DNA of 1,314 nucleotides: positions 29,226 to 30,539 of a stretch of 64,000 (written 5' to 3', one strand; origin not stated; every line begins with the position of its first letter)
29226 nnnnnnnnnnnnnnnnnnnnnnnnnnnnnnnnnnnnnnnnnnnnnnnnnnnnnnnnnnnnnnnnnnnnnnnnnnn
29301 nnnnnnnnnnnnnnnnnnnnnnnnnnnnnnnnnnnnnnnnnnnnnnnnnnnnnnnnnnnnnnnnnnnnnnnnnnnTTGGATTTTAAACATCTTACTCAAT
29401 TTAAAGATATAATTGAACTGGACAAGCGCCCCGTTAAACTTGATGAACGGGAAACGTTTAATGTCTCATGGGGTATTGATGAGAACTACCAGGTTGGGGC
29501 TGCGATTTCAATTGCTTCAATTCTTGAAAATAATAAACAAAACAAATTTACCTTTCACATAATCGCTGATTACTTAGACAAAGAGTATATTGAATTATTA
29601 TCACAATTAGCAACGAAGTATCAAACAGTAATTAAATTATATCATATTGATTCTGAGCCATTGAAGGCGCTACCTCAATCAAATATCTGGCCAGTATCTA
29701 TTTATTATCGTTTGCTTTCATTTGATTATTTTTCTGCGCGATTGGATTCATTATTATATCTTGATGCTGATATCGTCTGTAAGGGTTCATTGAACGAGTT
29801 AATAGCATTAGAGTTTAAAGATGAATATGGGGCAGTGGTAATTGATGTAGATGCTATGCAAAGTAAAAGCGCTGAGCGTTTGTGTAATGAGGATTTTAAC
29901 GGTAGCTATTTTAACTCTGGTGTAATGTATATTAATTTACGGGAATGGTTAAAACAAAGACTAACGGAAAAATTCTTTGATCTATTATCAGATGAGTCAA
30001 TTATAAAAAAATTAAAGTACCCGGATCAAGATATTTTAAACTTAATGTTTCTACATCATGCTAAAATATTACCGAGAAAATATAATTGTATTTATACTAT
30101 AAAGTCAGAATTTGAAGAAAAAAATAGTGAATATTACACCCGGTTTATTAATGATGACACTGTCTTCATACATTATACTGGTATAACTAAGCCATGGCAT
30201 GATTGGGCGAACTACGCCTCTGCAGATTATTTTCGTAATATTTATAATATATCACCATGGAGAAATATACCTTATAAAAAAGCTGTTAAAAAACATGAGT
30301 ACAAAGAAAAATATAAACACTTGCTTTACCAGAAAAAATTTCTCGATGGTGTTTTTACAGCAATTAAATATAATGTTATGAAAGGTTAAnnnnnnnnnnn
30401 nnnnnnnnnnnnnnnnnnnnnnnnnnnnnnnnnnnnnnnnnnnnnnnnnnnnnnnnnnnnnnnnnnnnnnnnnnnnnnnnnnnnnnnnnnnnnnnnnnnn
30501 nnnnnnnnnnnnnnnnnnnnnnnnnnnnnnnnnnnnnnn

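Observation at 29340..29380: waaJ-like gene appears to lack an ATG start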

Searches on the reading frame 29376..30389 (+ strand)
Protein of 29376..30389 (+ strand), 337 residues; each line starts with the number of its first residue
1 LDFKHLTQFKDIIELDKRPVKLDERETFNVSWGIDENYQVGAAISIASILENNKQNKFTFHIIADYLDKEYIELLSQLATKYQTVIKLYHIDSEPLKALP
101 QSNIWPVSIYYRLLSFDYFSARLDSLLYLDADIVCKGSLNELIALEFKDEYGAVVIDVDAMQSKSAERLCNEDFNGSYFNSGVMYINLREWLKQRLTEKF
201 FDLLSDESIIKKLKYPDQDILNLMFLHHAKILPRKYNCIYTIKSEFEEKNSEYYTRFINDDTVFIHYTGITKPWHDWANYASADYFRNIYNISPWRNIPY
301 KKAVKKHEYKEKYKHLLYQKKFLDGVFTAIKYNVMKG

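Call 11: search_protein_families(proteins=[window:29376-30389:+], library=ncbifam)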
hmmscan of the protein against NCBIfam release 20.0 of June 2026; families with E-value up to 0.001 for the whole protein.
window:29376-30389:+ (337 aa): 1 family
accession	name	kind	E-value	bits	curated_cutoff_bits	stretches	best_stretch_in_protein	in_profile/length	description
NF011718.0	PRK15171.1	equivalog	2.4e-87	293.2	461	1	22-336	22-334/337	lipopolysaccharide 3-alpha-galactosyltransferase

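Call 14: find_homologous_proteins(query=window:29376-30389:+, max_evalue=1e-30)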
Query window:29376-30389:+ (337 aa): 268 proteins with E <= 1e-30 among 1641 candidates; the best 120 are listed.
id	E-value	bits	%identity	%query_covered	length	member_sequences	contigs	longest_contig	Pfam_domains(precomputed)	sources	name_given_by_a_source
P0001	3.8e-224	761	100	100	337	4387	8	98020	PF08437.16,PF01501.27,PF18404.8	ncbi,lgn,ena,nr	ncbi:TPA: glycosyltransferase family 8 protein [Escherichia coli]|nr:glycosyltransferase family 8 pr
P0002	8.2e-170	583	73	100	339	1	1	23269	PF08437.16,PF01501.27,PF18404.8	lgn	-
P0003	7.5e-169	580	73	100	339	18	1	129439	PF08437.16,PF01501.27,PF18404.8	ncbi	-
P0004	1.4e-168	579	73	100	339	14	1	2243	PF08437.16,PF01501.27,PF18404.8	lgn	-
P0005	2.3e-168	578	74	100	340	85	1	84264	PF08437.16,PF01501.27,PF18404.8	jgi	-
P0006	5.2e-168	577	74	100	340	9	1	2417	PF08437.16,PF01501.27,PF18404.8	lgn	-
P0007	9.1e-167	573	73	100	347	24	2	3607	PF08437.16,PF01501.27,PF18404.8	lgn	-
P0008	1.0e-164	566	73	100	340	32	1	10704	PF08437.16,PF01501.27,PF18404.8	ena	-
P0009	1.1e-164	566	72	100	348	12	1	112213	PF08437.16,PF01501.27,PF18404.8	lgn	-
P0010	1.1e-164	566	72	100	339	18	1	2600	PF08437.16,PF01501.27,PF18404.8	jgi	jgi:lipopolysaccharide biosynthesis glycosyltransferase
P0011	1.3e-164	566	72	100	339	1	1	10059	PF08437.16,PF01501.27,PF18404.8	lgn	-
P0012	2.8e-164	565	72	100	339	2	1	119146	PF08437.16,PF01501.27,PF18404.8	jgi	-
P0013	3.0e-164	565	72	100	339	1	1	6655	PF08437.16,PF01501.27,PF18404.8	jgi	-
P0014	3.1e-164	565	71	100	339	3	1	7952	PF08437.16,PF01501.27,PF18404.8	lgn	-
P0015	5.2e-164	564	72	100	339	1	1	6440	PF08437.16,PF01501.27,PF18404.8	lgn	-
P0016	3.2e-163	561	72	100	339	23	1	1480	PF08437.16,PF01501.27,PF18404.8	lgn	-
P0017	3.4e-163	561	72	100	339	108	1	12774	PF08437.16,PF01501.27,PF18404.8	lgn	-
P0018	6.6e-163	560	72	99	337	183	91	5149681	PF08437.16,PF01501.27,PF18404.8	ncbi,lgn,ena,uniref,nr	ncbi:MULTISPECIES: glycosyltransferase family 8 protein [Citrobacter]|uniref:glycosyltransferase fam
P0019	7.5e-159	547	72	96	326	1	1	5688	PF08437.16,PF01501.27,PF18404.8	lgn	-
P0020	3.8e-153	528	100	71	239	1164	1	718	PF01501.27,PF18404.8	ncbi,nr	ncbi:glycosyltransferase family 8 protein, partial [Escherichia coli]|nr:glycosyltransferase family 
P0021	8.1e-141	488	99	67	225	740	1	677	PF01501.27,PF18404.8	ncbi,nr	ncbi:TPA: glycosyltransferase family 8 protein, partial [Escherichia coli]|nr:glycosyltransferase fa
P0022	3.1e-139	482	65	97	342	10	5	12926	PF08437.16,PF01501.27,PF18404.8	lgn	-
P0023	3.8e-135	469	63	97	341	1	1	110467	PF08437.16,PF01501.27,PF18404.8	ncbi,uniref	ncbi:glycosyltransferase family 8 protein [Vagococcus sp. WN89Y]|uniref:glycosyltransferase family 8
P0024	5.5e-132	459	61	100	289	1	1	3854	PF08437.16,PF01501.27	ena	-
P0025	2.9e-131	456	60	97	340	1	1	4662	PF08437.16,PF01501.27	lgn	-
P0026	1.8e-128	447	60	100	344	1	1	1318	PF08437.16,PF01501.27,PF18404.8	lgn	-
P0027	2.8e-125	436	59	97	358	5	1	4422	PF08437.16,PF01501.27,PF18404.8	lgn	-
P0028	7.9e-122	425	70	77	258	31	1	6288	PF08437.16,PF01501.27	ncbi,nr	ncbi:glycosyltransferase family 8 protein, partial [Citrobacter braakii]|nr:glycosyltransferase fami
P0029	1.8e-110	388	75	68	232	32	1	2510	PF01501.27,PF18404.8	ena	-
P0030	2.7e-105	371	52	92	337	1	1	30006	PF08437.16,PF01501.27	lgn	-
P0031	1.9e-102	361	53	91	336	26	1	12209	PF08437.16,PF01501.27,PF18404.8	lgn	-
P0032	4.8e-96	340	48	97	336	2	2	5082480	PF08437.16,PF01501.27,PF18404.8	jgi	jgi:UDP-glucose/galactose:(glucosyl)LPS alpha-1,2-glucosyl/galactosyltransferase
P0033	1.6e-95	339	51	90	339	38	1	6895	PF08437.16,PF01501.27,PF18404.8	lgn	-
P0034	2.4e-95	338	49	93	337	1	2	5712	PF08437.16,PF01501.27,PF18404.8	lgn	-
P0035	2.3e-93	332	49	92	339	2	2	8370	PF08437.16,PF01501.27,PF18404.8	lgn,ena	-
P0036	4.1e-93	331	49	92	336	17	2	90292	PF08437.16,PF01501.27,PF18404.8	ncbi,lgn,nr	ncbi:lipopolysaccharide 1,2-glucosyltransferase [Salmonella enterica]|nr:lipopolysaccharide 1,2-gluc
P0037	7.8e-93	330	49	97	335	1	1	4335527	PF08437.16,PF01501.27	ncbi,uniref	ncbi:glycosyltransferase family 8 protein [Leminorella grimontii]|uniref:glycosyltransferase family 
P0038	9.9e-93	329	50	91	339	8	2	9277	PF08437.16,PF01501.27,PF18404.8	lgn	-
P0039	1.6e-92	329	49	93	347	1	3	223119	PF08437.16,PF01501.27,PF18404.8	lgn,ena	-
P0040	5.6e-92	327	49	92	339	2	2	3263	PF08437.16,PF01501.27,PF18404.8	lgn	-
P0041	5.8e-92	327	47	93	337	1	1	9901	PF08437.16,PF01501.27,PF18404.8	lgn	-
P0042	5.8e-92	327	47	97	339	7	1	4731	PF08437.16,PF01501.27,PF18404.8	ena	-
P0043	7.9e-92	327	47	93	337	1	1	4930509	PF08437.16,PF01501.27,PF18404.8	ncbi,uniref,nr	ncbi:glycosyltransferase family 8 protein [Citrobacter werkmanii]|uniref:glycosyltransferase family 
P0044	8.3e-92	326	47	93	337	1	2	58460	PF08437.16,PF01501.27,PF18404.8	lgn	-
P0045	1.1e-91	326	49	91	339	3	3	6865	PF08437.16,PF01501.27,PF18404.8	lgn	-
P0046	2.5e-91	325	49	92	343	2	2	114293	PF08437.16,PF01501.27,PF18404.8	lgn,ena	-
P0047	6.3e-91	324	49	91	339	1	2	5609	PF08437.16,PF01501.27,PF18404.8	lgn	-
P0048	7.9e-91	323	49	93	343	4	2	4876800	PF08437.16,PF01501.27,PF18404.8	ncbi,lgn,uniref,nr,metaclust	ncbi:Lipopolysaccharide 1,2-glucosyltransferase [Cedecea davisae]|uniref:Glycosyltransferase, family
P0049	1.2e-90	323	47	89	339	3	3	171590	PF08437.16,PF01501.27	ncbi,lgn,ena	-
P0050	3.9e-90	321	46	93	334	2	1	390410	PF08437.16,PF01501.27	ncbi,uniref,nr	ncbi:glycosyltransferase family 8 protein [Candidatus Arsenophonus triatominarum]|uniref:glycosyltra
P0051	4.0e-90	321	46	93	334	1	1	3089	PF08437.16,PF01501.27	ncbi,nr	ncbi:MAG: glycosyltransferase [Arsenophonus sp.]|nr:glycosyltransferase [Arsenophonus sp.]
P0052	4.9e-90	321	46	93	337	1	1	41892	PF08437.16,PF01501.27,PF18404.8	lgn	-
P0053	6.9e-90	320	47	93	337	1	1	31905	PF08437.16,PF01501.27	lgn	-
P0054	7.1e-90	320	47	93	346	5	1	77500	PF08437.16,PF01501.27,PF18404.8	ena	-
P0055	7.5e-90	320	46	93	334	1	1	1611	PF08437.16,PF01501.27,PF18404.8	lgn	-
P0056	1.1e-89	319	47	92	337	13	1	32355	PF08437.16,PF01501.27,PF18404.8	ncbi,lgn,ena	-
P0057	1.1e-89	319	45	99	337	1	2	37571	PF08437.16,PF01501.27,PF18404.8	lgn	-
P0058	1.5e-89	319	46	93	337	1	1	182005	PF08437.16,PF01501.27,PF18404.8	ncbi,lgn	-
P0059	1.7e-89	319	46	93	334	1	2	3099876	PF08437.16,PF01501.27,PF18404.8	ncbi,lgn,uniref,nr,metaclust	ncbi:glycosyltransferase [Candidatus Arsenophonus nilaparvatae]|uniref:glycosyltransferase family 8 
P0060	2.1e-89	319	46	93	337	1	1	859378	PF08437.16,PF01501.27,PF18404.8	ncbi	-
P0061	2.1e-89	319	46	93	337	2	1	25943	PF08437.16,PF01501.27,PF18404.8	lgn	-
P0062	2.2e-89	318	46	93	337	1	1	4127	PF08437.16,PF01501.27,PF18404.8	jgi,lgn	-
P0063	2.3e-89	318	46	93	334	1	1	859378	PF08437.16,PF01501.27,PF18404.8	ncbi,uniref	ncbi:glycosyltransferase family 8 protein [Arsenophonus sp. PmNCSU2021_1]|uniref:glycosyltransferase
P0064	3.7e-89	318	45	99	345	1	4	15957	PF08437.16,PF01501.27,PF18404.8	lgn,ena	-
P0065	4.0e-89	318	46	93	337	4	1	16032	PF08437.16,PF01501.27,PF18404.8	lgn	-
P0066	8.5e-89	317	46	93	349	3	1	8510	PF08437.16,PF01501.27,PF18404.8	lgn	-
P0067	1.5e-88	316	46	93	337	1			PF08437.16,PF01501.27,PF18404.8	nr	nr:glycosyltransferase [Arsenophonus endosymbiont of Aphis craccivora]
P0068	1.7e-88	316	46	93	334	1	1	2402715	PF08437.16,PF01501.27,PF18404.8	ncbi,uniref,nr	ncbi:lipopolysaccharide 1,2-glucosyltransferase [Arsenophonus endosymbiont of Aphis craccivora]|unir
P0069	3.3e-88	315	46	92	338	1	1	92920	PF08437.16,PF01501.27,PF18404.8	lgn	-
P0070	4.1e-88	314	47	92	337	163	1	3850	PF08437.16,PF01501.27,PF18404.8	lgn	-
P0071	5.5e-88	314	45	93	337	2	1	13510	PF08437.16,PF01501.27,PF18404.8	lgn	-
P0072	6.7e-88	314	46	93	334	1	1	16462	PF08437.16,PF01501.27,PF18404.8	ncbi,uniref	ncbi:glycosyltransferase family 8 protein [Arsenophonus sp.]|uniref:glycosyltransferase family 8 pro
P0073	8.5e-88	313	48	92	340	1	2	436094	PF08437.16,PF01501.27,PF18404.8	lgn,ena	-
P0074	1.7e-87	312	44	97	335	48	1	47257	PF08437.16,PF01501.27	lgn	-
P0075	2.2e-87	312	47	95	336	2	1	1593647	PF08437.16,PF01501.27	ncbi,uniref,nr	ncbi:lipopolysaccharide 1,2-glucosyltransferase [Pectobacterium parmentieri]|uniref:glycosyltransfer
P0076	2.4e-87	312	47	92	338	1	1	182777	PF08437.16,PF01501.27,PF18404.8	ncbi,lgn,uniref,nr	ncbi:lipopolysaccharide 1,2-glucosyltransferase [Citrobacter sp. NCU1]|uniref:glycosyltransferase n=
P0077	2.9e-87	312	47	92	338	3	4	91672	PF08437.16,PF01501.27,PF18404.8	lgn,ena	-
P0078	4.0e-87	311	47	92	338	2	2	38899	PF08437.16,PF01501.27,PF18404.8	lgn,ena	-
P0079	5.3e-87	311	47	91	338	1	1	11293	PF08437.16,PF01501.27,PF18404.8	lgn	-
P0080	8.8e-87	310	66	59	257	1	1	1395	PF08437.16,PF01501.27,PF02401.24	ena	-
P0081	1.1e-86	310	49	95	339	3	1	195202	PF08437.16,PF01501.27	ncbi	ncbi:glycosyltransferase family 8 protein [Pectobacterium punjabense]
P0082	1.6e-86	309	46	91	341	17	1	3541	PF08437.16,PF01501.27,PF18404.8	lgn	-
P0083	6.4e-86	307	46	92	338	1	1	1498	PF08437.16,PF01501.27,PF18404.8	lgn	-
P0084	6.9e-86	307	46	91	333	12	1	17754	PF08437.16,PF01501.27,PF18404.8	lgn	-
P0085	8.5e-86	307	47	96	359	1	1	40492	PF08437.16,PF01501.27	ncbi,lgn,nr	ncbi:LPS 1,2-glucosyltransferase [Pectobacterium carotovorum subsp. carotovorum]|nr:LPS 1,2-glucosyl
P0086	8.9e-86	307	45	100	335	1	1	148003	PF08437.16,PF01501.27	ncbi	-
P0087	1.3e-85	306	47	96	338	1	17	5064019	PF08437.16,PF01501.27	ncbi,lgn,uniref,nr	ncbi:lipopolysaccharide 1,2-glucosyltransferase [Pectobacterium atrosepticum SCRI1043]|uniref:Lipopo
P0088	1.6e-85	306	45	93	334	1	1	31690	PF08437.16,PF01501.27,PF18404.8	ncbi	ncbi:MAG: glycosyltransferase family 8 protein [Candidatus Phlomobacter fragariae]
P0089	2.1e-85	305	47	92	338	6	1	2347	PF08437.16,PF01501.27,PF18404.8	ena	-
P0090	2.5e-85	305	46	92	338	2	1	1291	PF08437.16,PF01501.27,PF18404.8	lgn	-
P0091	2.8e-85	305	47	93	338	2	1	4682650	PF08437.16,PF01501.27,PF18404.8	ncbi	ncbi:glycosyltransferase family 8 protein [Salmonella enterica]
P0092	3.1e-85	305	46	93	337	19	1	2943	PF08437.16,PF01501.27,PF18404.8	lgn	-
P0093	3.3e-85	305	46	91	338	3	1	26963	PF08437.16,PF01501.27,PF18404.8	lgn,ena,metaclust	metaclust:\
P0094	7.5e-85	304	45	92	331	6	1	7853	PF08437.16,PF01501.27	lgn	-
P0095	1.2e-84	303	45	93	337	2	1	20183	PF08437.16,PF01501.27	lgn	-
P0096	1.9e-84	302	44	91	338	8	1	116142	PF08437.16,PF01501.27,PF18404.8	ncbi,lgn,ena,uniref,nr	ncbi:lipopolysaccharide 1,2-glucosyltransferase [Enterobacteriaceae bacterium H11S18]|uniref:glycosy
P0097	3.7e-84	301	45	95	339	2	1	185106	PF08437.16,PF01501.27,PF18404.8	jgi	jgi:Lipopolysaccharide biosynthesis proteins, LPS:glycosyltransferases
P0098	3.9e-84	301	47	93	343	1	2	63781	PF08437.16,PF01501.27,PF18404.8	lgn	-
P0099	4.2e-84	301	45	92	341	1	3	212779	PF08437.16,PF01501.27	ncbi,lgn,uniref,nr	ncbi:glycosyltransferase [Pectobacterium odoriferum]|uniref:glycosyltransferase n=1 Tax=Pectobacteri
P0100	4.6e-84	301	44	94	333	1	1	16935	PF08437.16,PF01501.27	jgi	-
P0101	4.8e-84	301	47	92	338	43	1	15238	PF08437.16,PF01501.27,PF18404.8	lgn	-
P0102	5.7e-84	301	42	100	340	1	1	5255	PF08437.16,PF01501.27,PF18404.8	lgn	-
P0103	7.3e-84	300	45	92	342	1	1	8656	PF08437.16,PF01501.27,PF18404.8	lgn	-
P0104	9.7e-84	300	47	88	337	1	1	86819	PF08437.16,PF01501.27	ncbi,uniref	ncbi:glycosyltransferase [Pectobacterium cacticida]|uniref:glycosyltransferase n=1 Tax=Pectobacteriu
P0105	1.0e-83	300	45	94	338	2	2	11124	PF08437.16,PF01501.27,PF18404.8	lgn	-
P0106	1.1e-83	300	45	95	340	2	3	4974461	PF08437.16,PF01501.27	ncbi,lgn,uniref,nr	ncbi:glycosyltransferase family 8 protein [Pectobacterium versatile]|uniref:glycosyltransferase fami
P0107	1.2e-83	300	46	92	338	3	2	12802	PF08437.16,PF01501.27,PF18404.8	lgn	-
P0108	1.3e-83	300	45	95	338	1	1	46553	PF08437.16,PF01501.27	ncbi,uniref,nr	ncbi:glycosyltransferase family 8 protein [Pectobacterium versatile]|uniref:glycosyltransferase fami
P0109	1.5e-83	299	46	91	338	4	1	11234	PF08437.16,PF01501.27,PF18404.8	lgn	-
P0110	1.8e-83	299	45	95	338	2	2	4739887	PF08437.16,PF01501.27,PF18404.8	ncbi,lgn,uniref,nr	ncbi:glycosyltransferase family 8 protein [Pectobacterium punjabense]|uniref:glycosyltransferase fam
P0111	2.3e-83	299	46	92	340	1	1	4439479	PF08437.16,PF01501.27,PF18404.8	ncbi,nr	ncbi:glycosyltransferase [Kosakonia sp. H02]|nr:glycosyltransferase [Kosakonia sp. H02]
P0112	3.1e-83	298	46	92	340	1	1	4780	PF08437.16,PF01501.27,PF18404.8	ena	-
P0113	3.2e-83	298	45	91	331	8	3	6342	PF08437.16,PF01501.27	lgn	-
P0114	6.2e-83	297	45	92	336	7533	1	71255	PF08437.16,PF01501.27,PF18404.8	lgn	-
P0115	7.0e-83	297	43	93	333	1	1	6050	PF08437.16,PF01501.27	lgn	-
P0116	7.7e-83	297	41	99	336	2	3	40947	PF08437.16,PF01501.27,PF18404.8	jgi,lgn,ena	-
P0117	1.1e-82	296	44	93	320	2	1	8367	PF08437.16,PF01501.27,PF18404.8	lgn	-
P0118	1.3e-82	296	46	91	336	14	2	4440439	PF08437.16,PF01501.27,PF18404.8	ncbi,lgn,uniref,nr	ncbi:lipopolysaccharide glucosyltransferase RfaJ [Salmonella bongori]|uniref:Lipopolysaccharide gluc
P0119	1.6e-82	296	43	93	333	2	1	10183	PF08437.16,PF01501.27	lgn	-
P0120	1.8e-82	296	43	96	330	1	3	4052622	PF08437.16,PF01501.27,PF18404.8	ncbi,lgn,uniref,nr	ncbi:glycosyltransferase family 8 protein [Brenneria rubrifaciens]|uniref:Glycosyl transferase famil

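Call 18: find_related_loci(query=A3, collection=genome_contigs, flank=2500)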
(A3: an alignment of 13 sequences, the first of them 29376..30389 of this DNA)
Query A3 (337 aa) in genome_contigs; peptide patterns used: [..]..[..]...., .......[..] (x = any residue, [..] = any of these).
600 stretches matched a pattern (row limit reached: there are more); 533 encode a relative of the query (tblastn E <= 1e-3); the best 80 are kept; 79 distinct loci.
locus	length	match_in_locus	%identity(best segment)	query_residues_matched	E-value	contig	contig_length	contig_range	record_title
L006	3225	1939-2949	98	1-337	0e+0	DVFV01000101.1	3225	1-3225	MAG TPA_asm: Candidatus Coprosoma intestinipullorum isolate CHK147-3167 CHK147__C72002_L3225_ERR2241925, whole genome sh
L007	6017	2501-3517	73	1-337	2e-177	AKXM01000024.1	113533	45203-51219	Enterobacter sp. Ag1 Contig25, whole genome shotgun sequence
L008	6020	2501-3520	72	1-337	9e-170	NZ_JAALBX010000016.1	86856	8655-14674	Citrobacter freundii strain M-21 NODE_16_length_86856_cov_83.6647, whole genome shotgun sequence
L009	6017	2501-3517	69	1-337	4e-161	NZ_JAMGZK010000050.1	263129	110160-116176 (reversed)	Silvania hatchlandensis strain H19S6 NODE_6_length_263129_cov_59.913761, whole genome shotgun sequence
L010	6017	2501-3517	71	1-337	6e-171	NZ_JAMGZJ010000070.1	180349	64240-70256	Silvania confinis strain H4N4 NODE_9_length_180349_cov_75.516280, whole genome shotgun sequence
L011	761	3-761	72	85-337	2e-138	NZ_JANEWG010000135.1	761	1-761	Citrobacter sp. Awk 4 510132-22-135, whole genome shotgun sequence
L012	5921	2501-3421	53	25-332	1e-108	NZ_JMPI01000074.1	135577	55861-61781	Buttiauxella agrestis ATCC 33320 GBAG.assembly.074, whole genome shotgun sequence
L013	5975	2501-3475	42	7-336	5e-86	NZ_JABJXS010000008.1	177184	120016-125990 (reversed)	Brenneria sp. hezel4-2-4 Scaffold8, whole genome shotgun sequence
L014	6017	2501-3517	73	1-337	1e-171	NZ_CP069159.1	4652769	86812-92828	Citrobacter sp. R56 chromosome, complete genome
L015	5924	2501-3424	44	24-336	2e-84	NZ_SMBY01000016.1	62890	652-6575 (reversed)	Samsonia erythrinae strain DSM 16730 Ga0244673_116, whole genome shotgun sequence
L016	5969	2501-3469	42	9-336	7e-80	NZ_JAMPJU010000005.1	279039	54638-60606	Brenneria izbisi strain KBI 423 NODE_5_length_279039_cov_339.315374, whole genome shotgun sequence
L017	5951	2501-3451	39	19-334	1e-79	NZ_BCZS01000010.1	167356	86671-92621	Pluralibacter gergoviae ATCC 33028 = NBRC 105706, whole genome shotgun sequence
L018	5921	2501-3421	42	28-336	1e-79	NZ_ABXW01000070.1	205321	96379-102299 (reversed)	Providencia alcalifaciens DSM 30120 P_alcalifaciens-1.0_Cont161.1, whole genome shotgun sequence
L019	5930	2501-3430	43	26-336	4e-79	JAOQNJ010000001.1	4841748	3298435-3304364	Providencia alcalifaciens strain BIGb0506 Ga0494987_01, whole genome shotgun sequence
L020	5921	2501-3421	41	24-332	5e-79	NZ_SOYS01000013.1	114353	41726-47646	Cedecea colo strain ZA scaffold_12, whole genome shotgun sequence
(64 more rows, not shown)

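Call 28: find_encoding_contigs(protein=P0018, flank=1500, max_places=2)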
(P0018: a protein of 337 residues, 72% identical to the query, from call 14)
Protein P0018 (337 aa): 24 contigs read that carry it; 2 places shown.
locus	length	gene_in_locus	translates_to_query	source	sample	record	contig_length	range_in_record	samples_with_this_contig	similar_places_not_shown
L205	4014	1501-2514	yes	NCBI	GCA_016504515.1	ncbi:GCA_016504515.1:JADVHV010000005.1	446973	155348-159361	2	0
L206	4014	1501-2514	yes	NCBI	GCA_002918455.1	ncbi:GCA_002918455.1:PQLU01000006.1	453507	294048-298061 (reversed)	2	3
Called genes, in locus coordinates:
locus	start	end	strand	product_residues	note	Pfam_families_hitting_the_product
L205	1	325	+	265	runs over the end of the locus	PF06293:Kdo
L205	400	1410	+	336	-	PF01501:Glyco_transf_8, PF08437:Glyco_transf_8C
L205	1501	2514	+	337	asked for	PF01501:Glyco_transf_8, PF18404:Glyco_transf_24, PF08437:Glyco_transf_8C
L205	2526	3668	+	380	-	PF13439:Glyco_transf_4 (faint), PF20706:GT4-conflict, PF00534:Glycos_transf_1, PF13692:Glyco_trans_1_4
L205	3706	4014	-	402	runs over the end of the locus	PF04932:Wzy_C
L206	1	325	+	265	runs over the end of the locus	PF06293:Kdo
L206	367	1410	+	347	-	PF01501:Glyco_transf_8, PF08437:Glyco_transf_8C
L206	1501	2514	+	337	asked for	PF01501:Glyco_transf_8, PF18404:Glyco_transf_24, PF08437:Glyco_transf_8C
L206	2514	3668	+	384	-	PF13439:Glyco_transf_4 (faint), PF20706:GT4-conflict, PF00534:Glycos_transf_1, PF13692:Glyco_trans_1_4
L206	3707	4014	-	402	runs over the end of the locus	PF04932:Wzy_C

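Call 29: find_encoding_contigs(protein=P0022, flank=1500, max_places=1)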
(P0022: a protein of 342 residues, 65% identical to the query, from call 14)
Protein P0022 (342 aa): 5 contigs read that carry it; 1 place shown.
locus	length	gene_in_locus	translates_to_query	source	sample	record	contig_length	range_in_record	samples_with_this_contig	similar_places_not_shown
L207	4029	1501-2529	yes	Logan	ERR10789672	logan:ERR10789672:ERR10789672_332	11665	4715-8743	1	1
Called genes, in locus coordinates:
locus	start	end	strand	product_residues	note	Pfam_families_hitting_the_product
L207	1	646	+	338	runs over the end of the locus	PF01501:Glyco_transf_8, PF08437:Glyco_transf_8C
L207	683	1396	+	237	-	PF06176:WaaY, PF03109:ABC1 (faint)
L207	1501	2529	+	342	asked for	PF01501:Glyco_transf_8, PF18404:Glyco_transf_24 (weak), PF08437:Glyco_transf_8C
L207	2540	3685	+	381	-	PF20706:GT4-conflict, PF00534:Glycos_transf_1, PF13692:Glyco_trans_1_4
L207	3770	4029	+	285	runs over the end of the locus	PF09612:HtrL_YibB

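Call 30: find_encoding_contigs(protein=P0023, flank=1500, max_places=1)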
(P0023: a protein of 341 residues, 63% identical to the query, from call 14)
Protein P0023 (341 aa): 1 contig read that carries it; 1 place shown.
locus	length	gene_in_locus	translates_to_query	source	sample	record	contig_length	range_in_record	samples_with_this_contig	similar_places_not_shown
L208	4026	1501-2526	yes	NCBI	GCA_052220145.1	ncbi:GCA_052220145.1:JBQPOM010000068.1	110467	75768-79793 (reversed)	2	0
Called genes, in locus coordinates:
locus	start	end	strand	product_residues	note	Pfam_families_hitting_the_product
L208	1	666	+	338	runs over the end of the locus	PF01501:Glyco_transf_8, PF08437:Glyco_transf_8C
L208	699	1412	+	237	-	PF06176:WaaY, PF03109:ABC1 (faint)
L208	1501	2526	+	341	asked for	PF01501:Glyco_transf_8, PF18404:Glyco_transf_24, PF08437:Glyco_transf_8C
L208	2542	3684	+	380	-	PF13439:Glyco_transf_4 (weak), PF20706:GT4-conflict, PF00534:Glycos_transf_1, PF13692:Glyco_trans_1_4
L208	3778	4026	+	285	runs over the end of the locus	PF09612:HtrL_YibB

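Call 31: find_encoding_contigs(protein=P0027, flank=1500, max_places=1)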
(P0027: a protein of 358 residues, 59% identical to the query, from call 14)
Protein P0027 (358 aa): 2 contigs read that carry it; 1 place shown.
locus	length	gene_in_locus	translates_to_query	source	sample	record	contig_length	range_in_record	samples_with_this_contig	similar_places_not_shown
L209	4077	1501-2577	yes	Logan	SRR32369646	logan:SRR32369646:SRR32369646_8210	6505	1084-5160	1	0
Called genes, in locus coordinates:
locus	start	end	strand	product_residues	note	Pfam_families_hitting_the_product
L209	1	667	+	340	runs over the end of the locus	PF01501:Glyco_transf_8, PF08437:Glyco_transf_8C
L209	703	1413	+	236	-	PF06176:WaaY, PF03109:ABC1 (weak)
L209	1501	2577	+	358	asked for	PF01501:Glyco_transf_8, PF18404:Glyco_transf_24, PF08437:Glyco_transf_8C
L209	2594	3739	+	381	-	PF20706:GT4-conflict, PF00534:Glycos_transf_1, PF13692:Glyco_trans_1_4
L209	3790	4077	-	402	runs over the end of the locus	PF04932:Wzy_C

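Call 42: find_encoding_contigs(protein=P0114, flank=1500, max_places=1)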
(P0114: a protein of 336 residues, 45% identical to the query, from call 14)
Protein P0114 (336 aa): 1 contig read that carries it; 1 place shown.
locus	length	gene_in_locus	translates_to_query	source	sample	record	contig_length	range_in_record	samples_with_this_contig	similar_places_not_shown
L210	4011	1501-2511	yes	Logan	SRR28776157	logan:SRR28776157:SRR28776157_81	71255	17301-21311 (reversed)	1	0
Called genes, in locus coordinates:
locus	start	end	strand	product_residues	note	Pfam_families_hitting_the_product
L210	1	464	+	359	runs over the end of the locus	PF13439:Glyco_transf_4 (weak), PF00534:Glycos_transf_1, PF13692:Glyco_trans_1_4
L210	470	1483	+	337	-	PF01501:Glyco_transf_8, PF08437:Glyco_transf_8C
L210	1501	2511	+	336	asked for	PF01501:Glyco_transf_8, PF18404:Glyco_transf_24, PF08437:Glyco_transf_8C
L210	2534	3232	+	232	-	PF06176:WaaY, PF03109:ABC1 (weak)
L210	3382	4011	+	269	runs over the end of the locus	PF27901:WaaZ_KDO_III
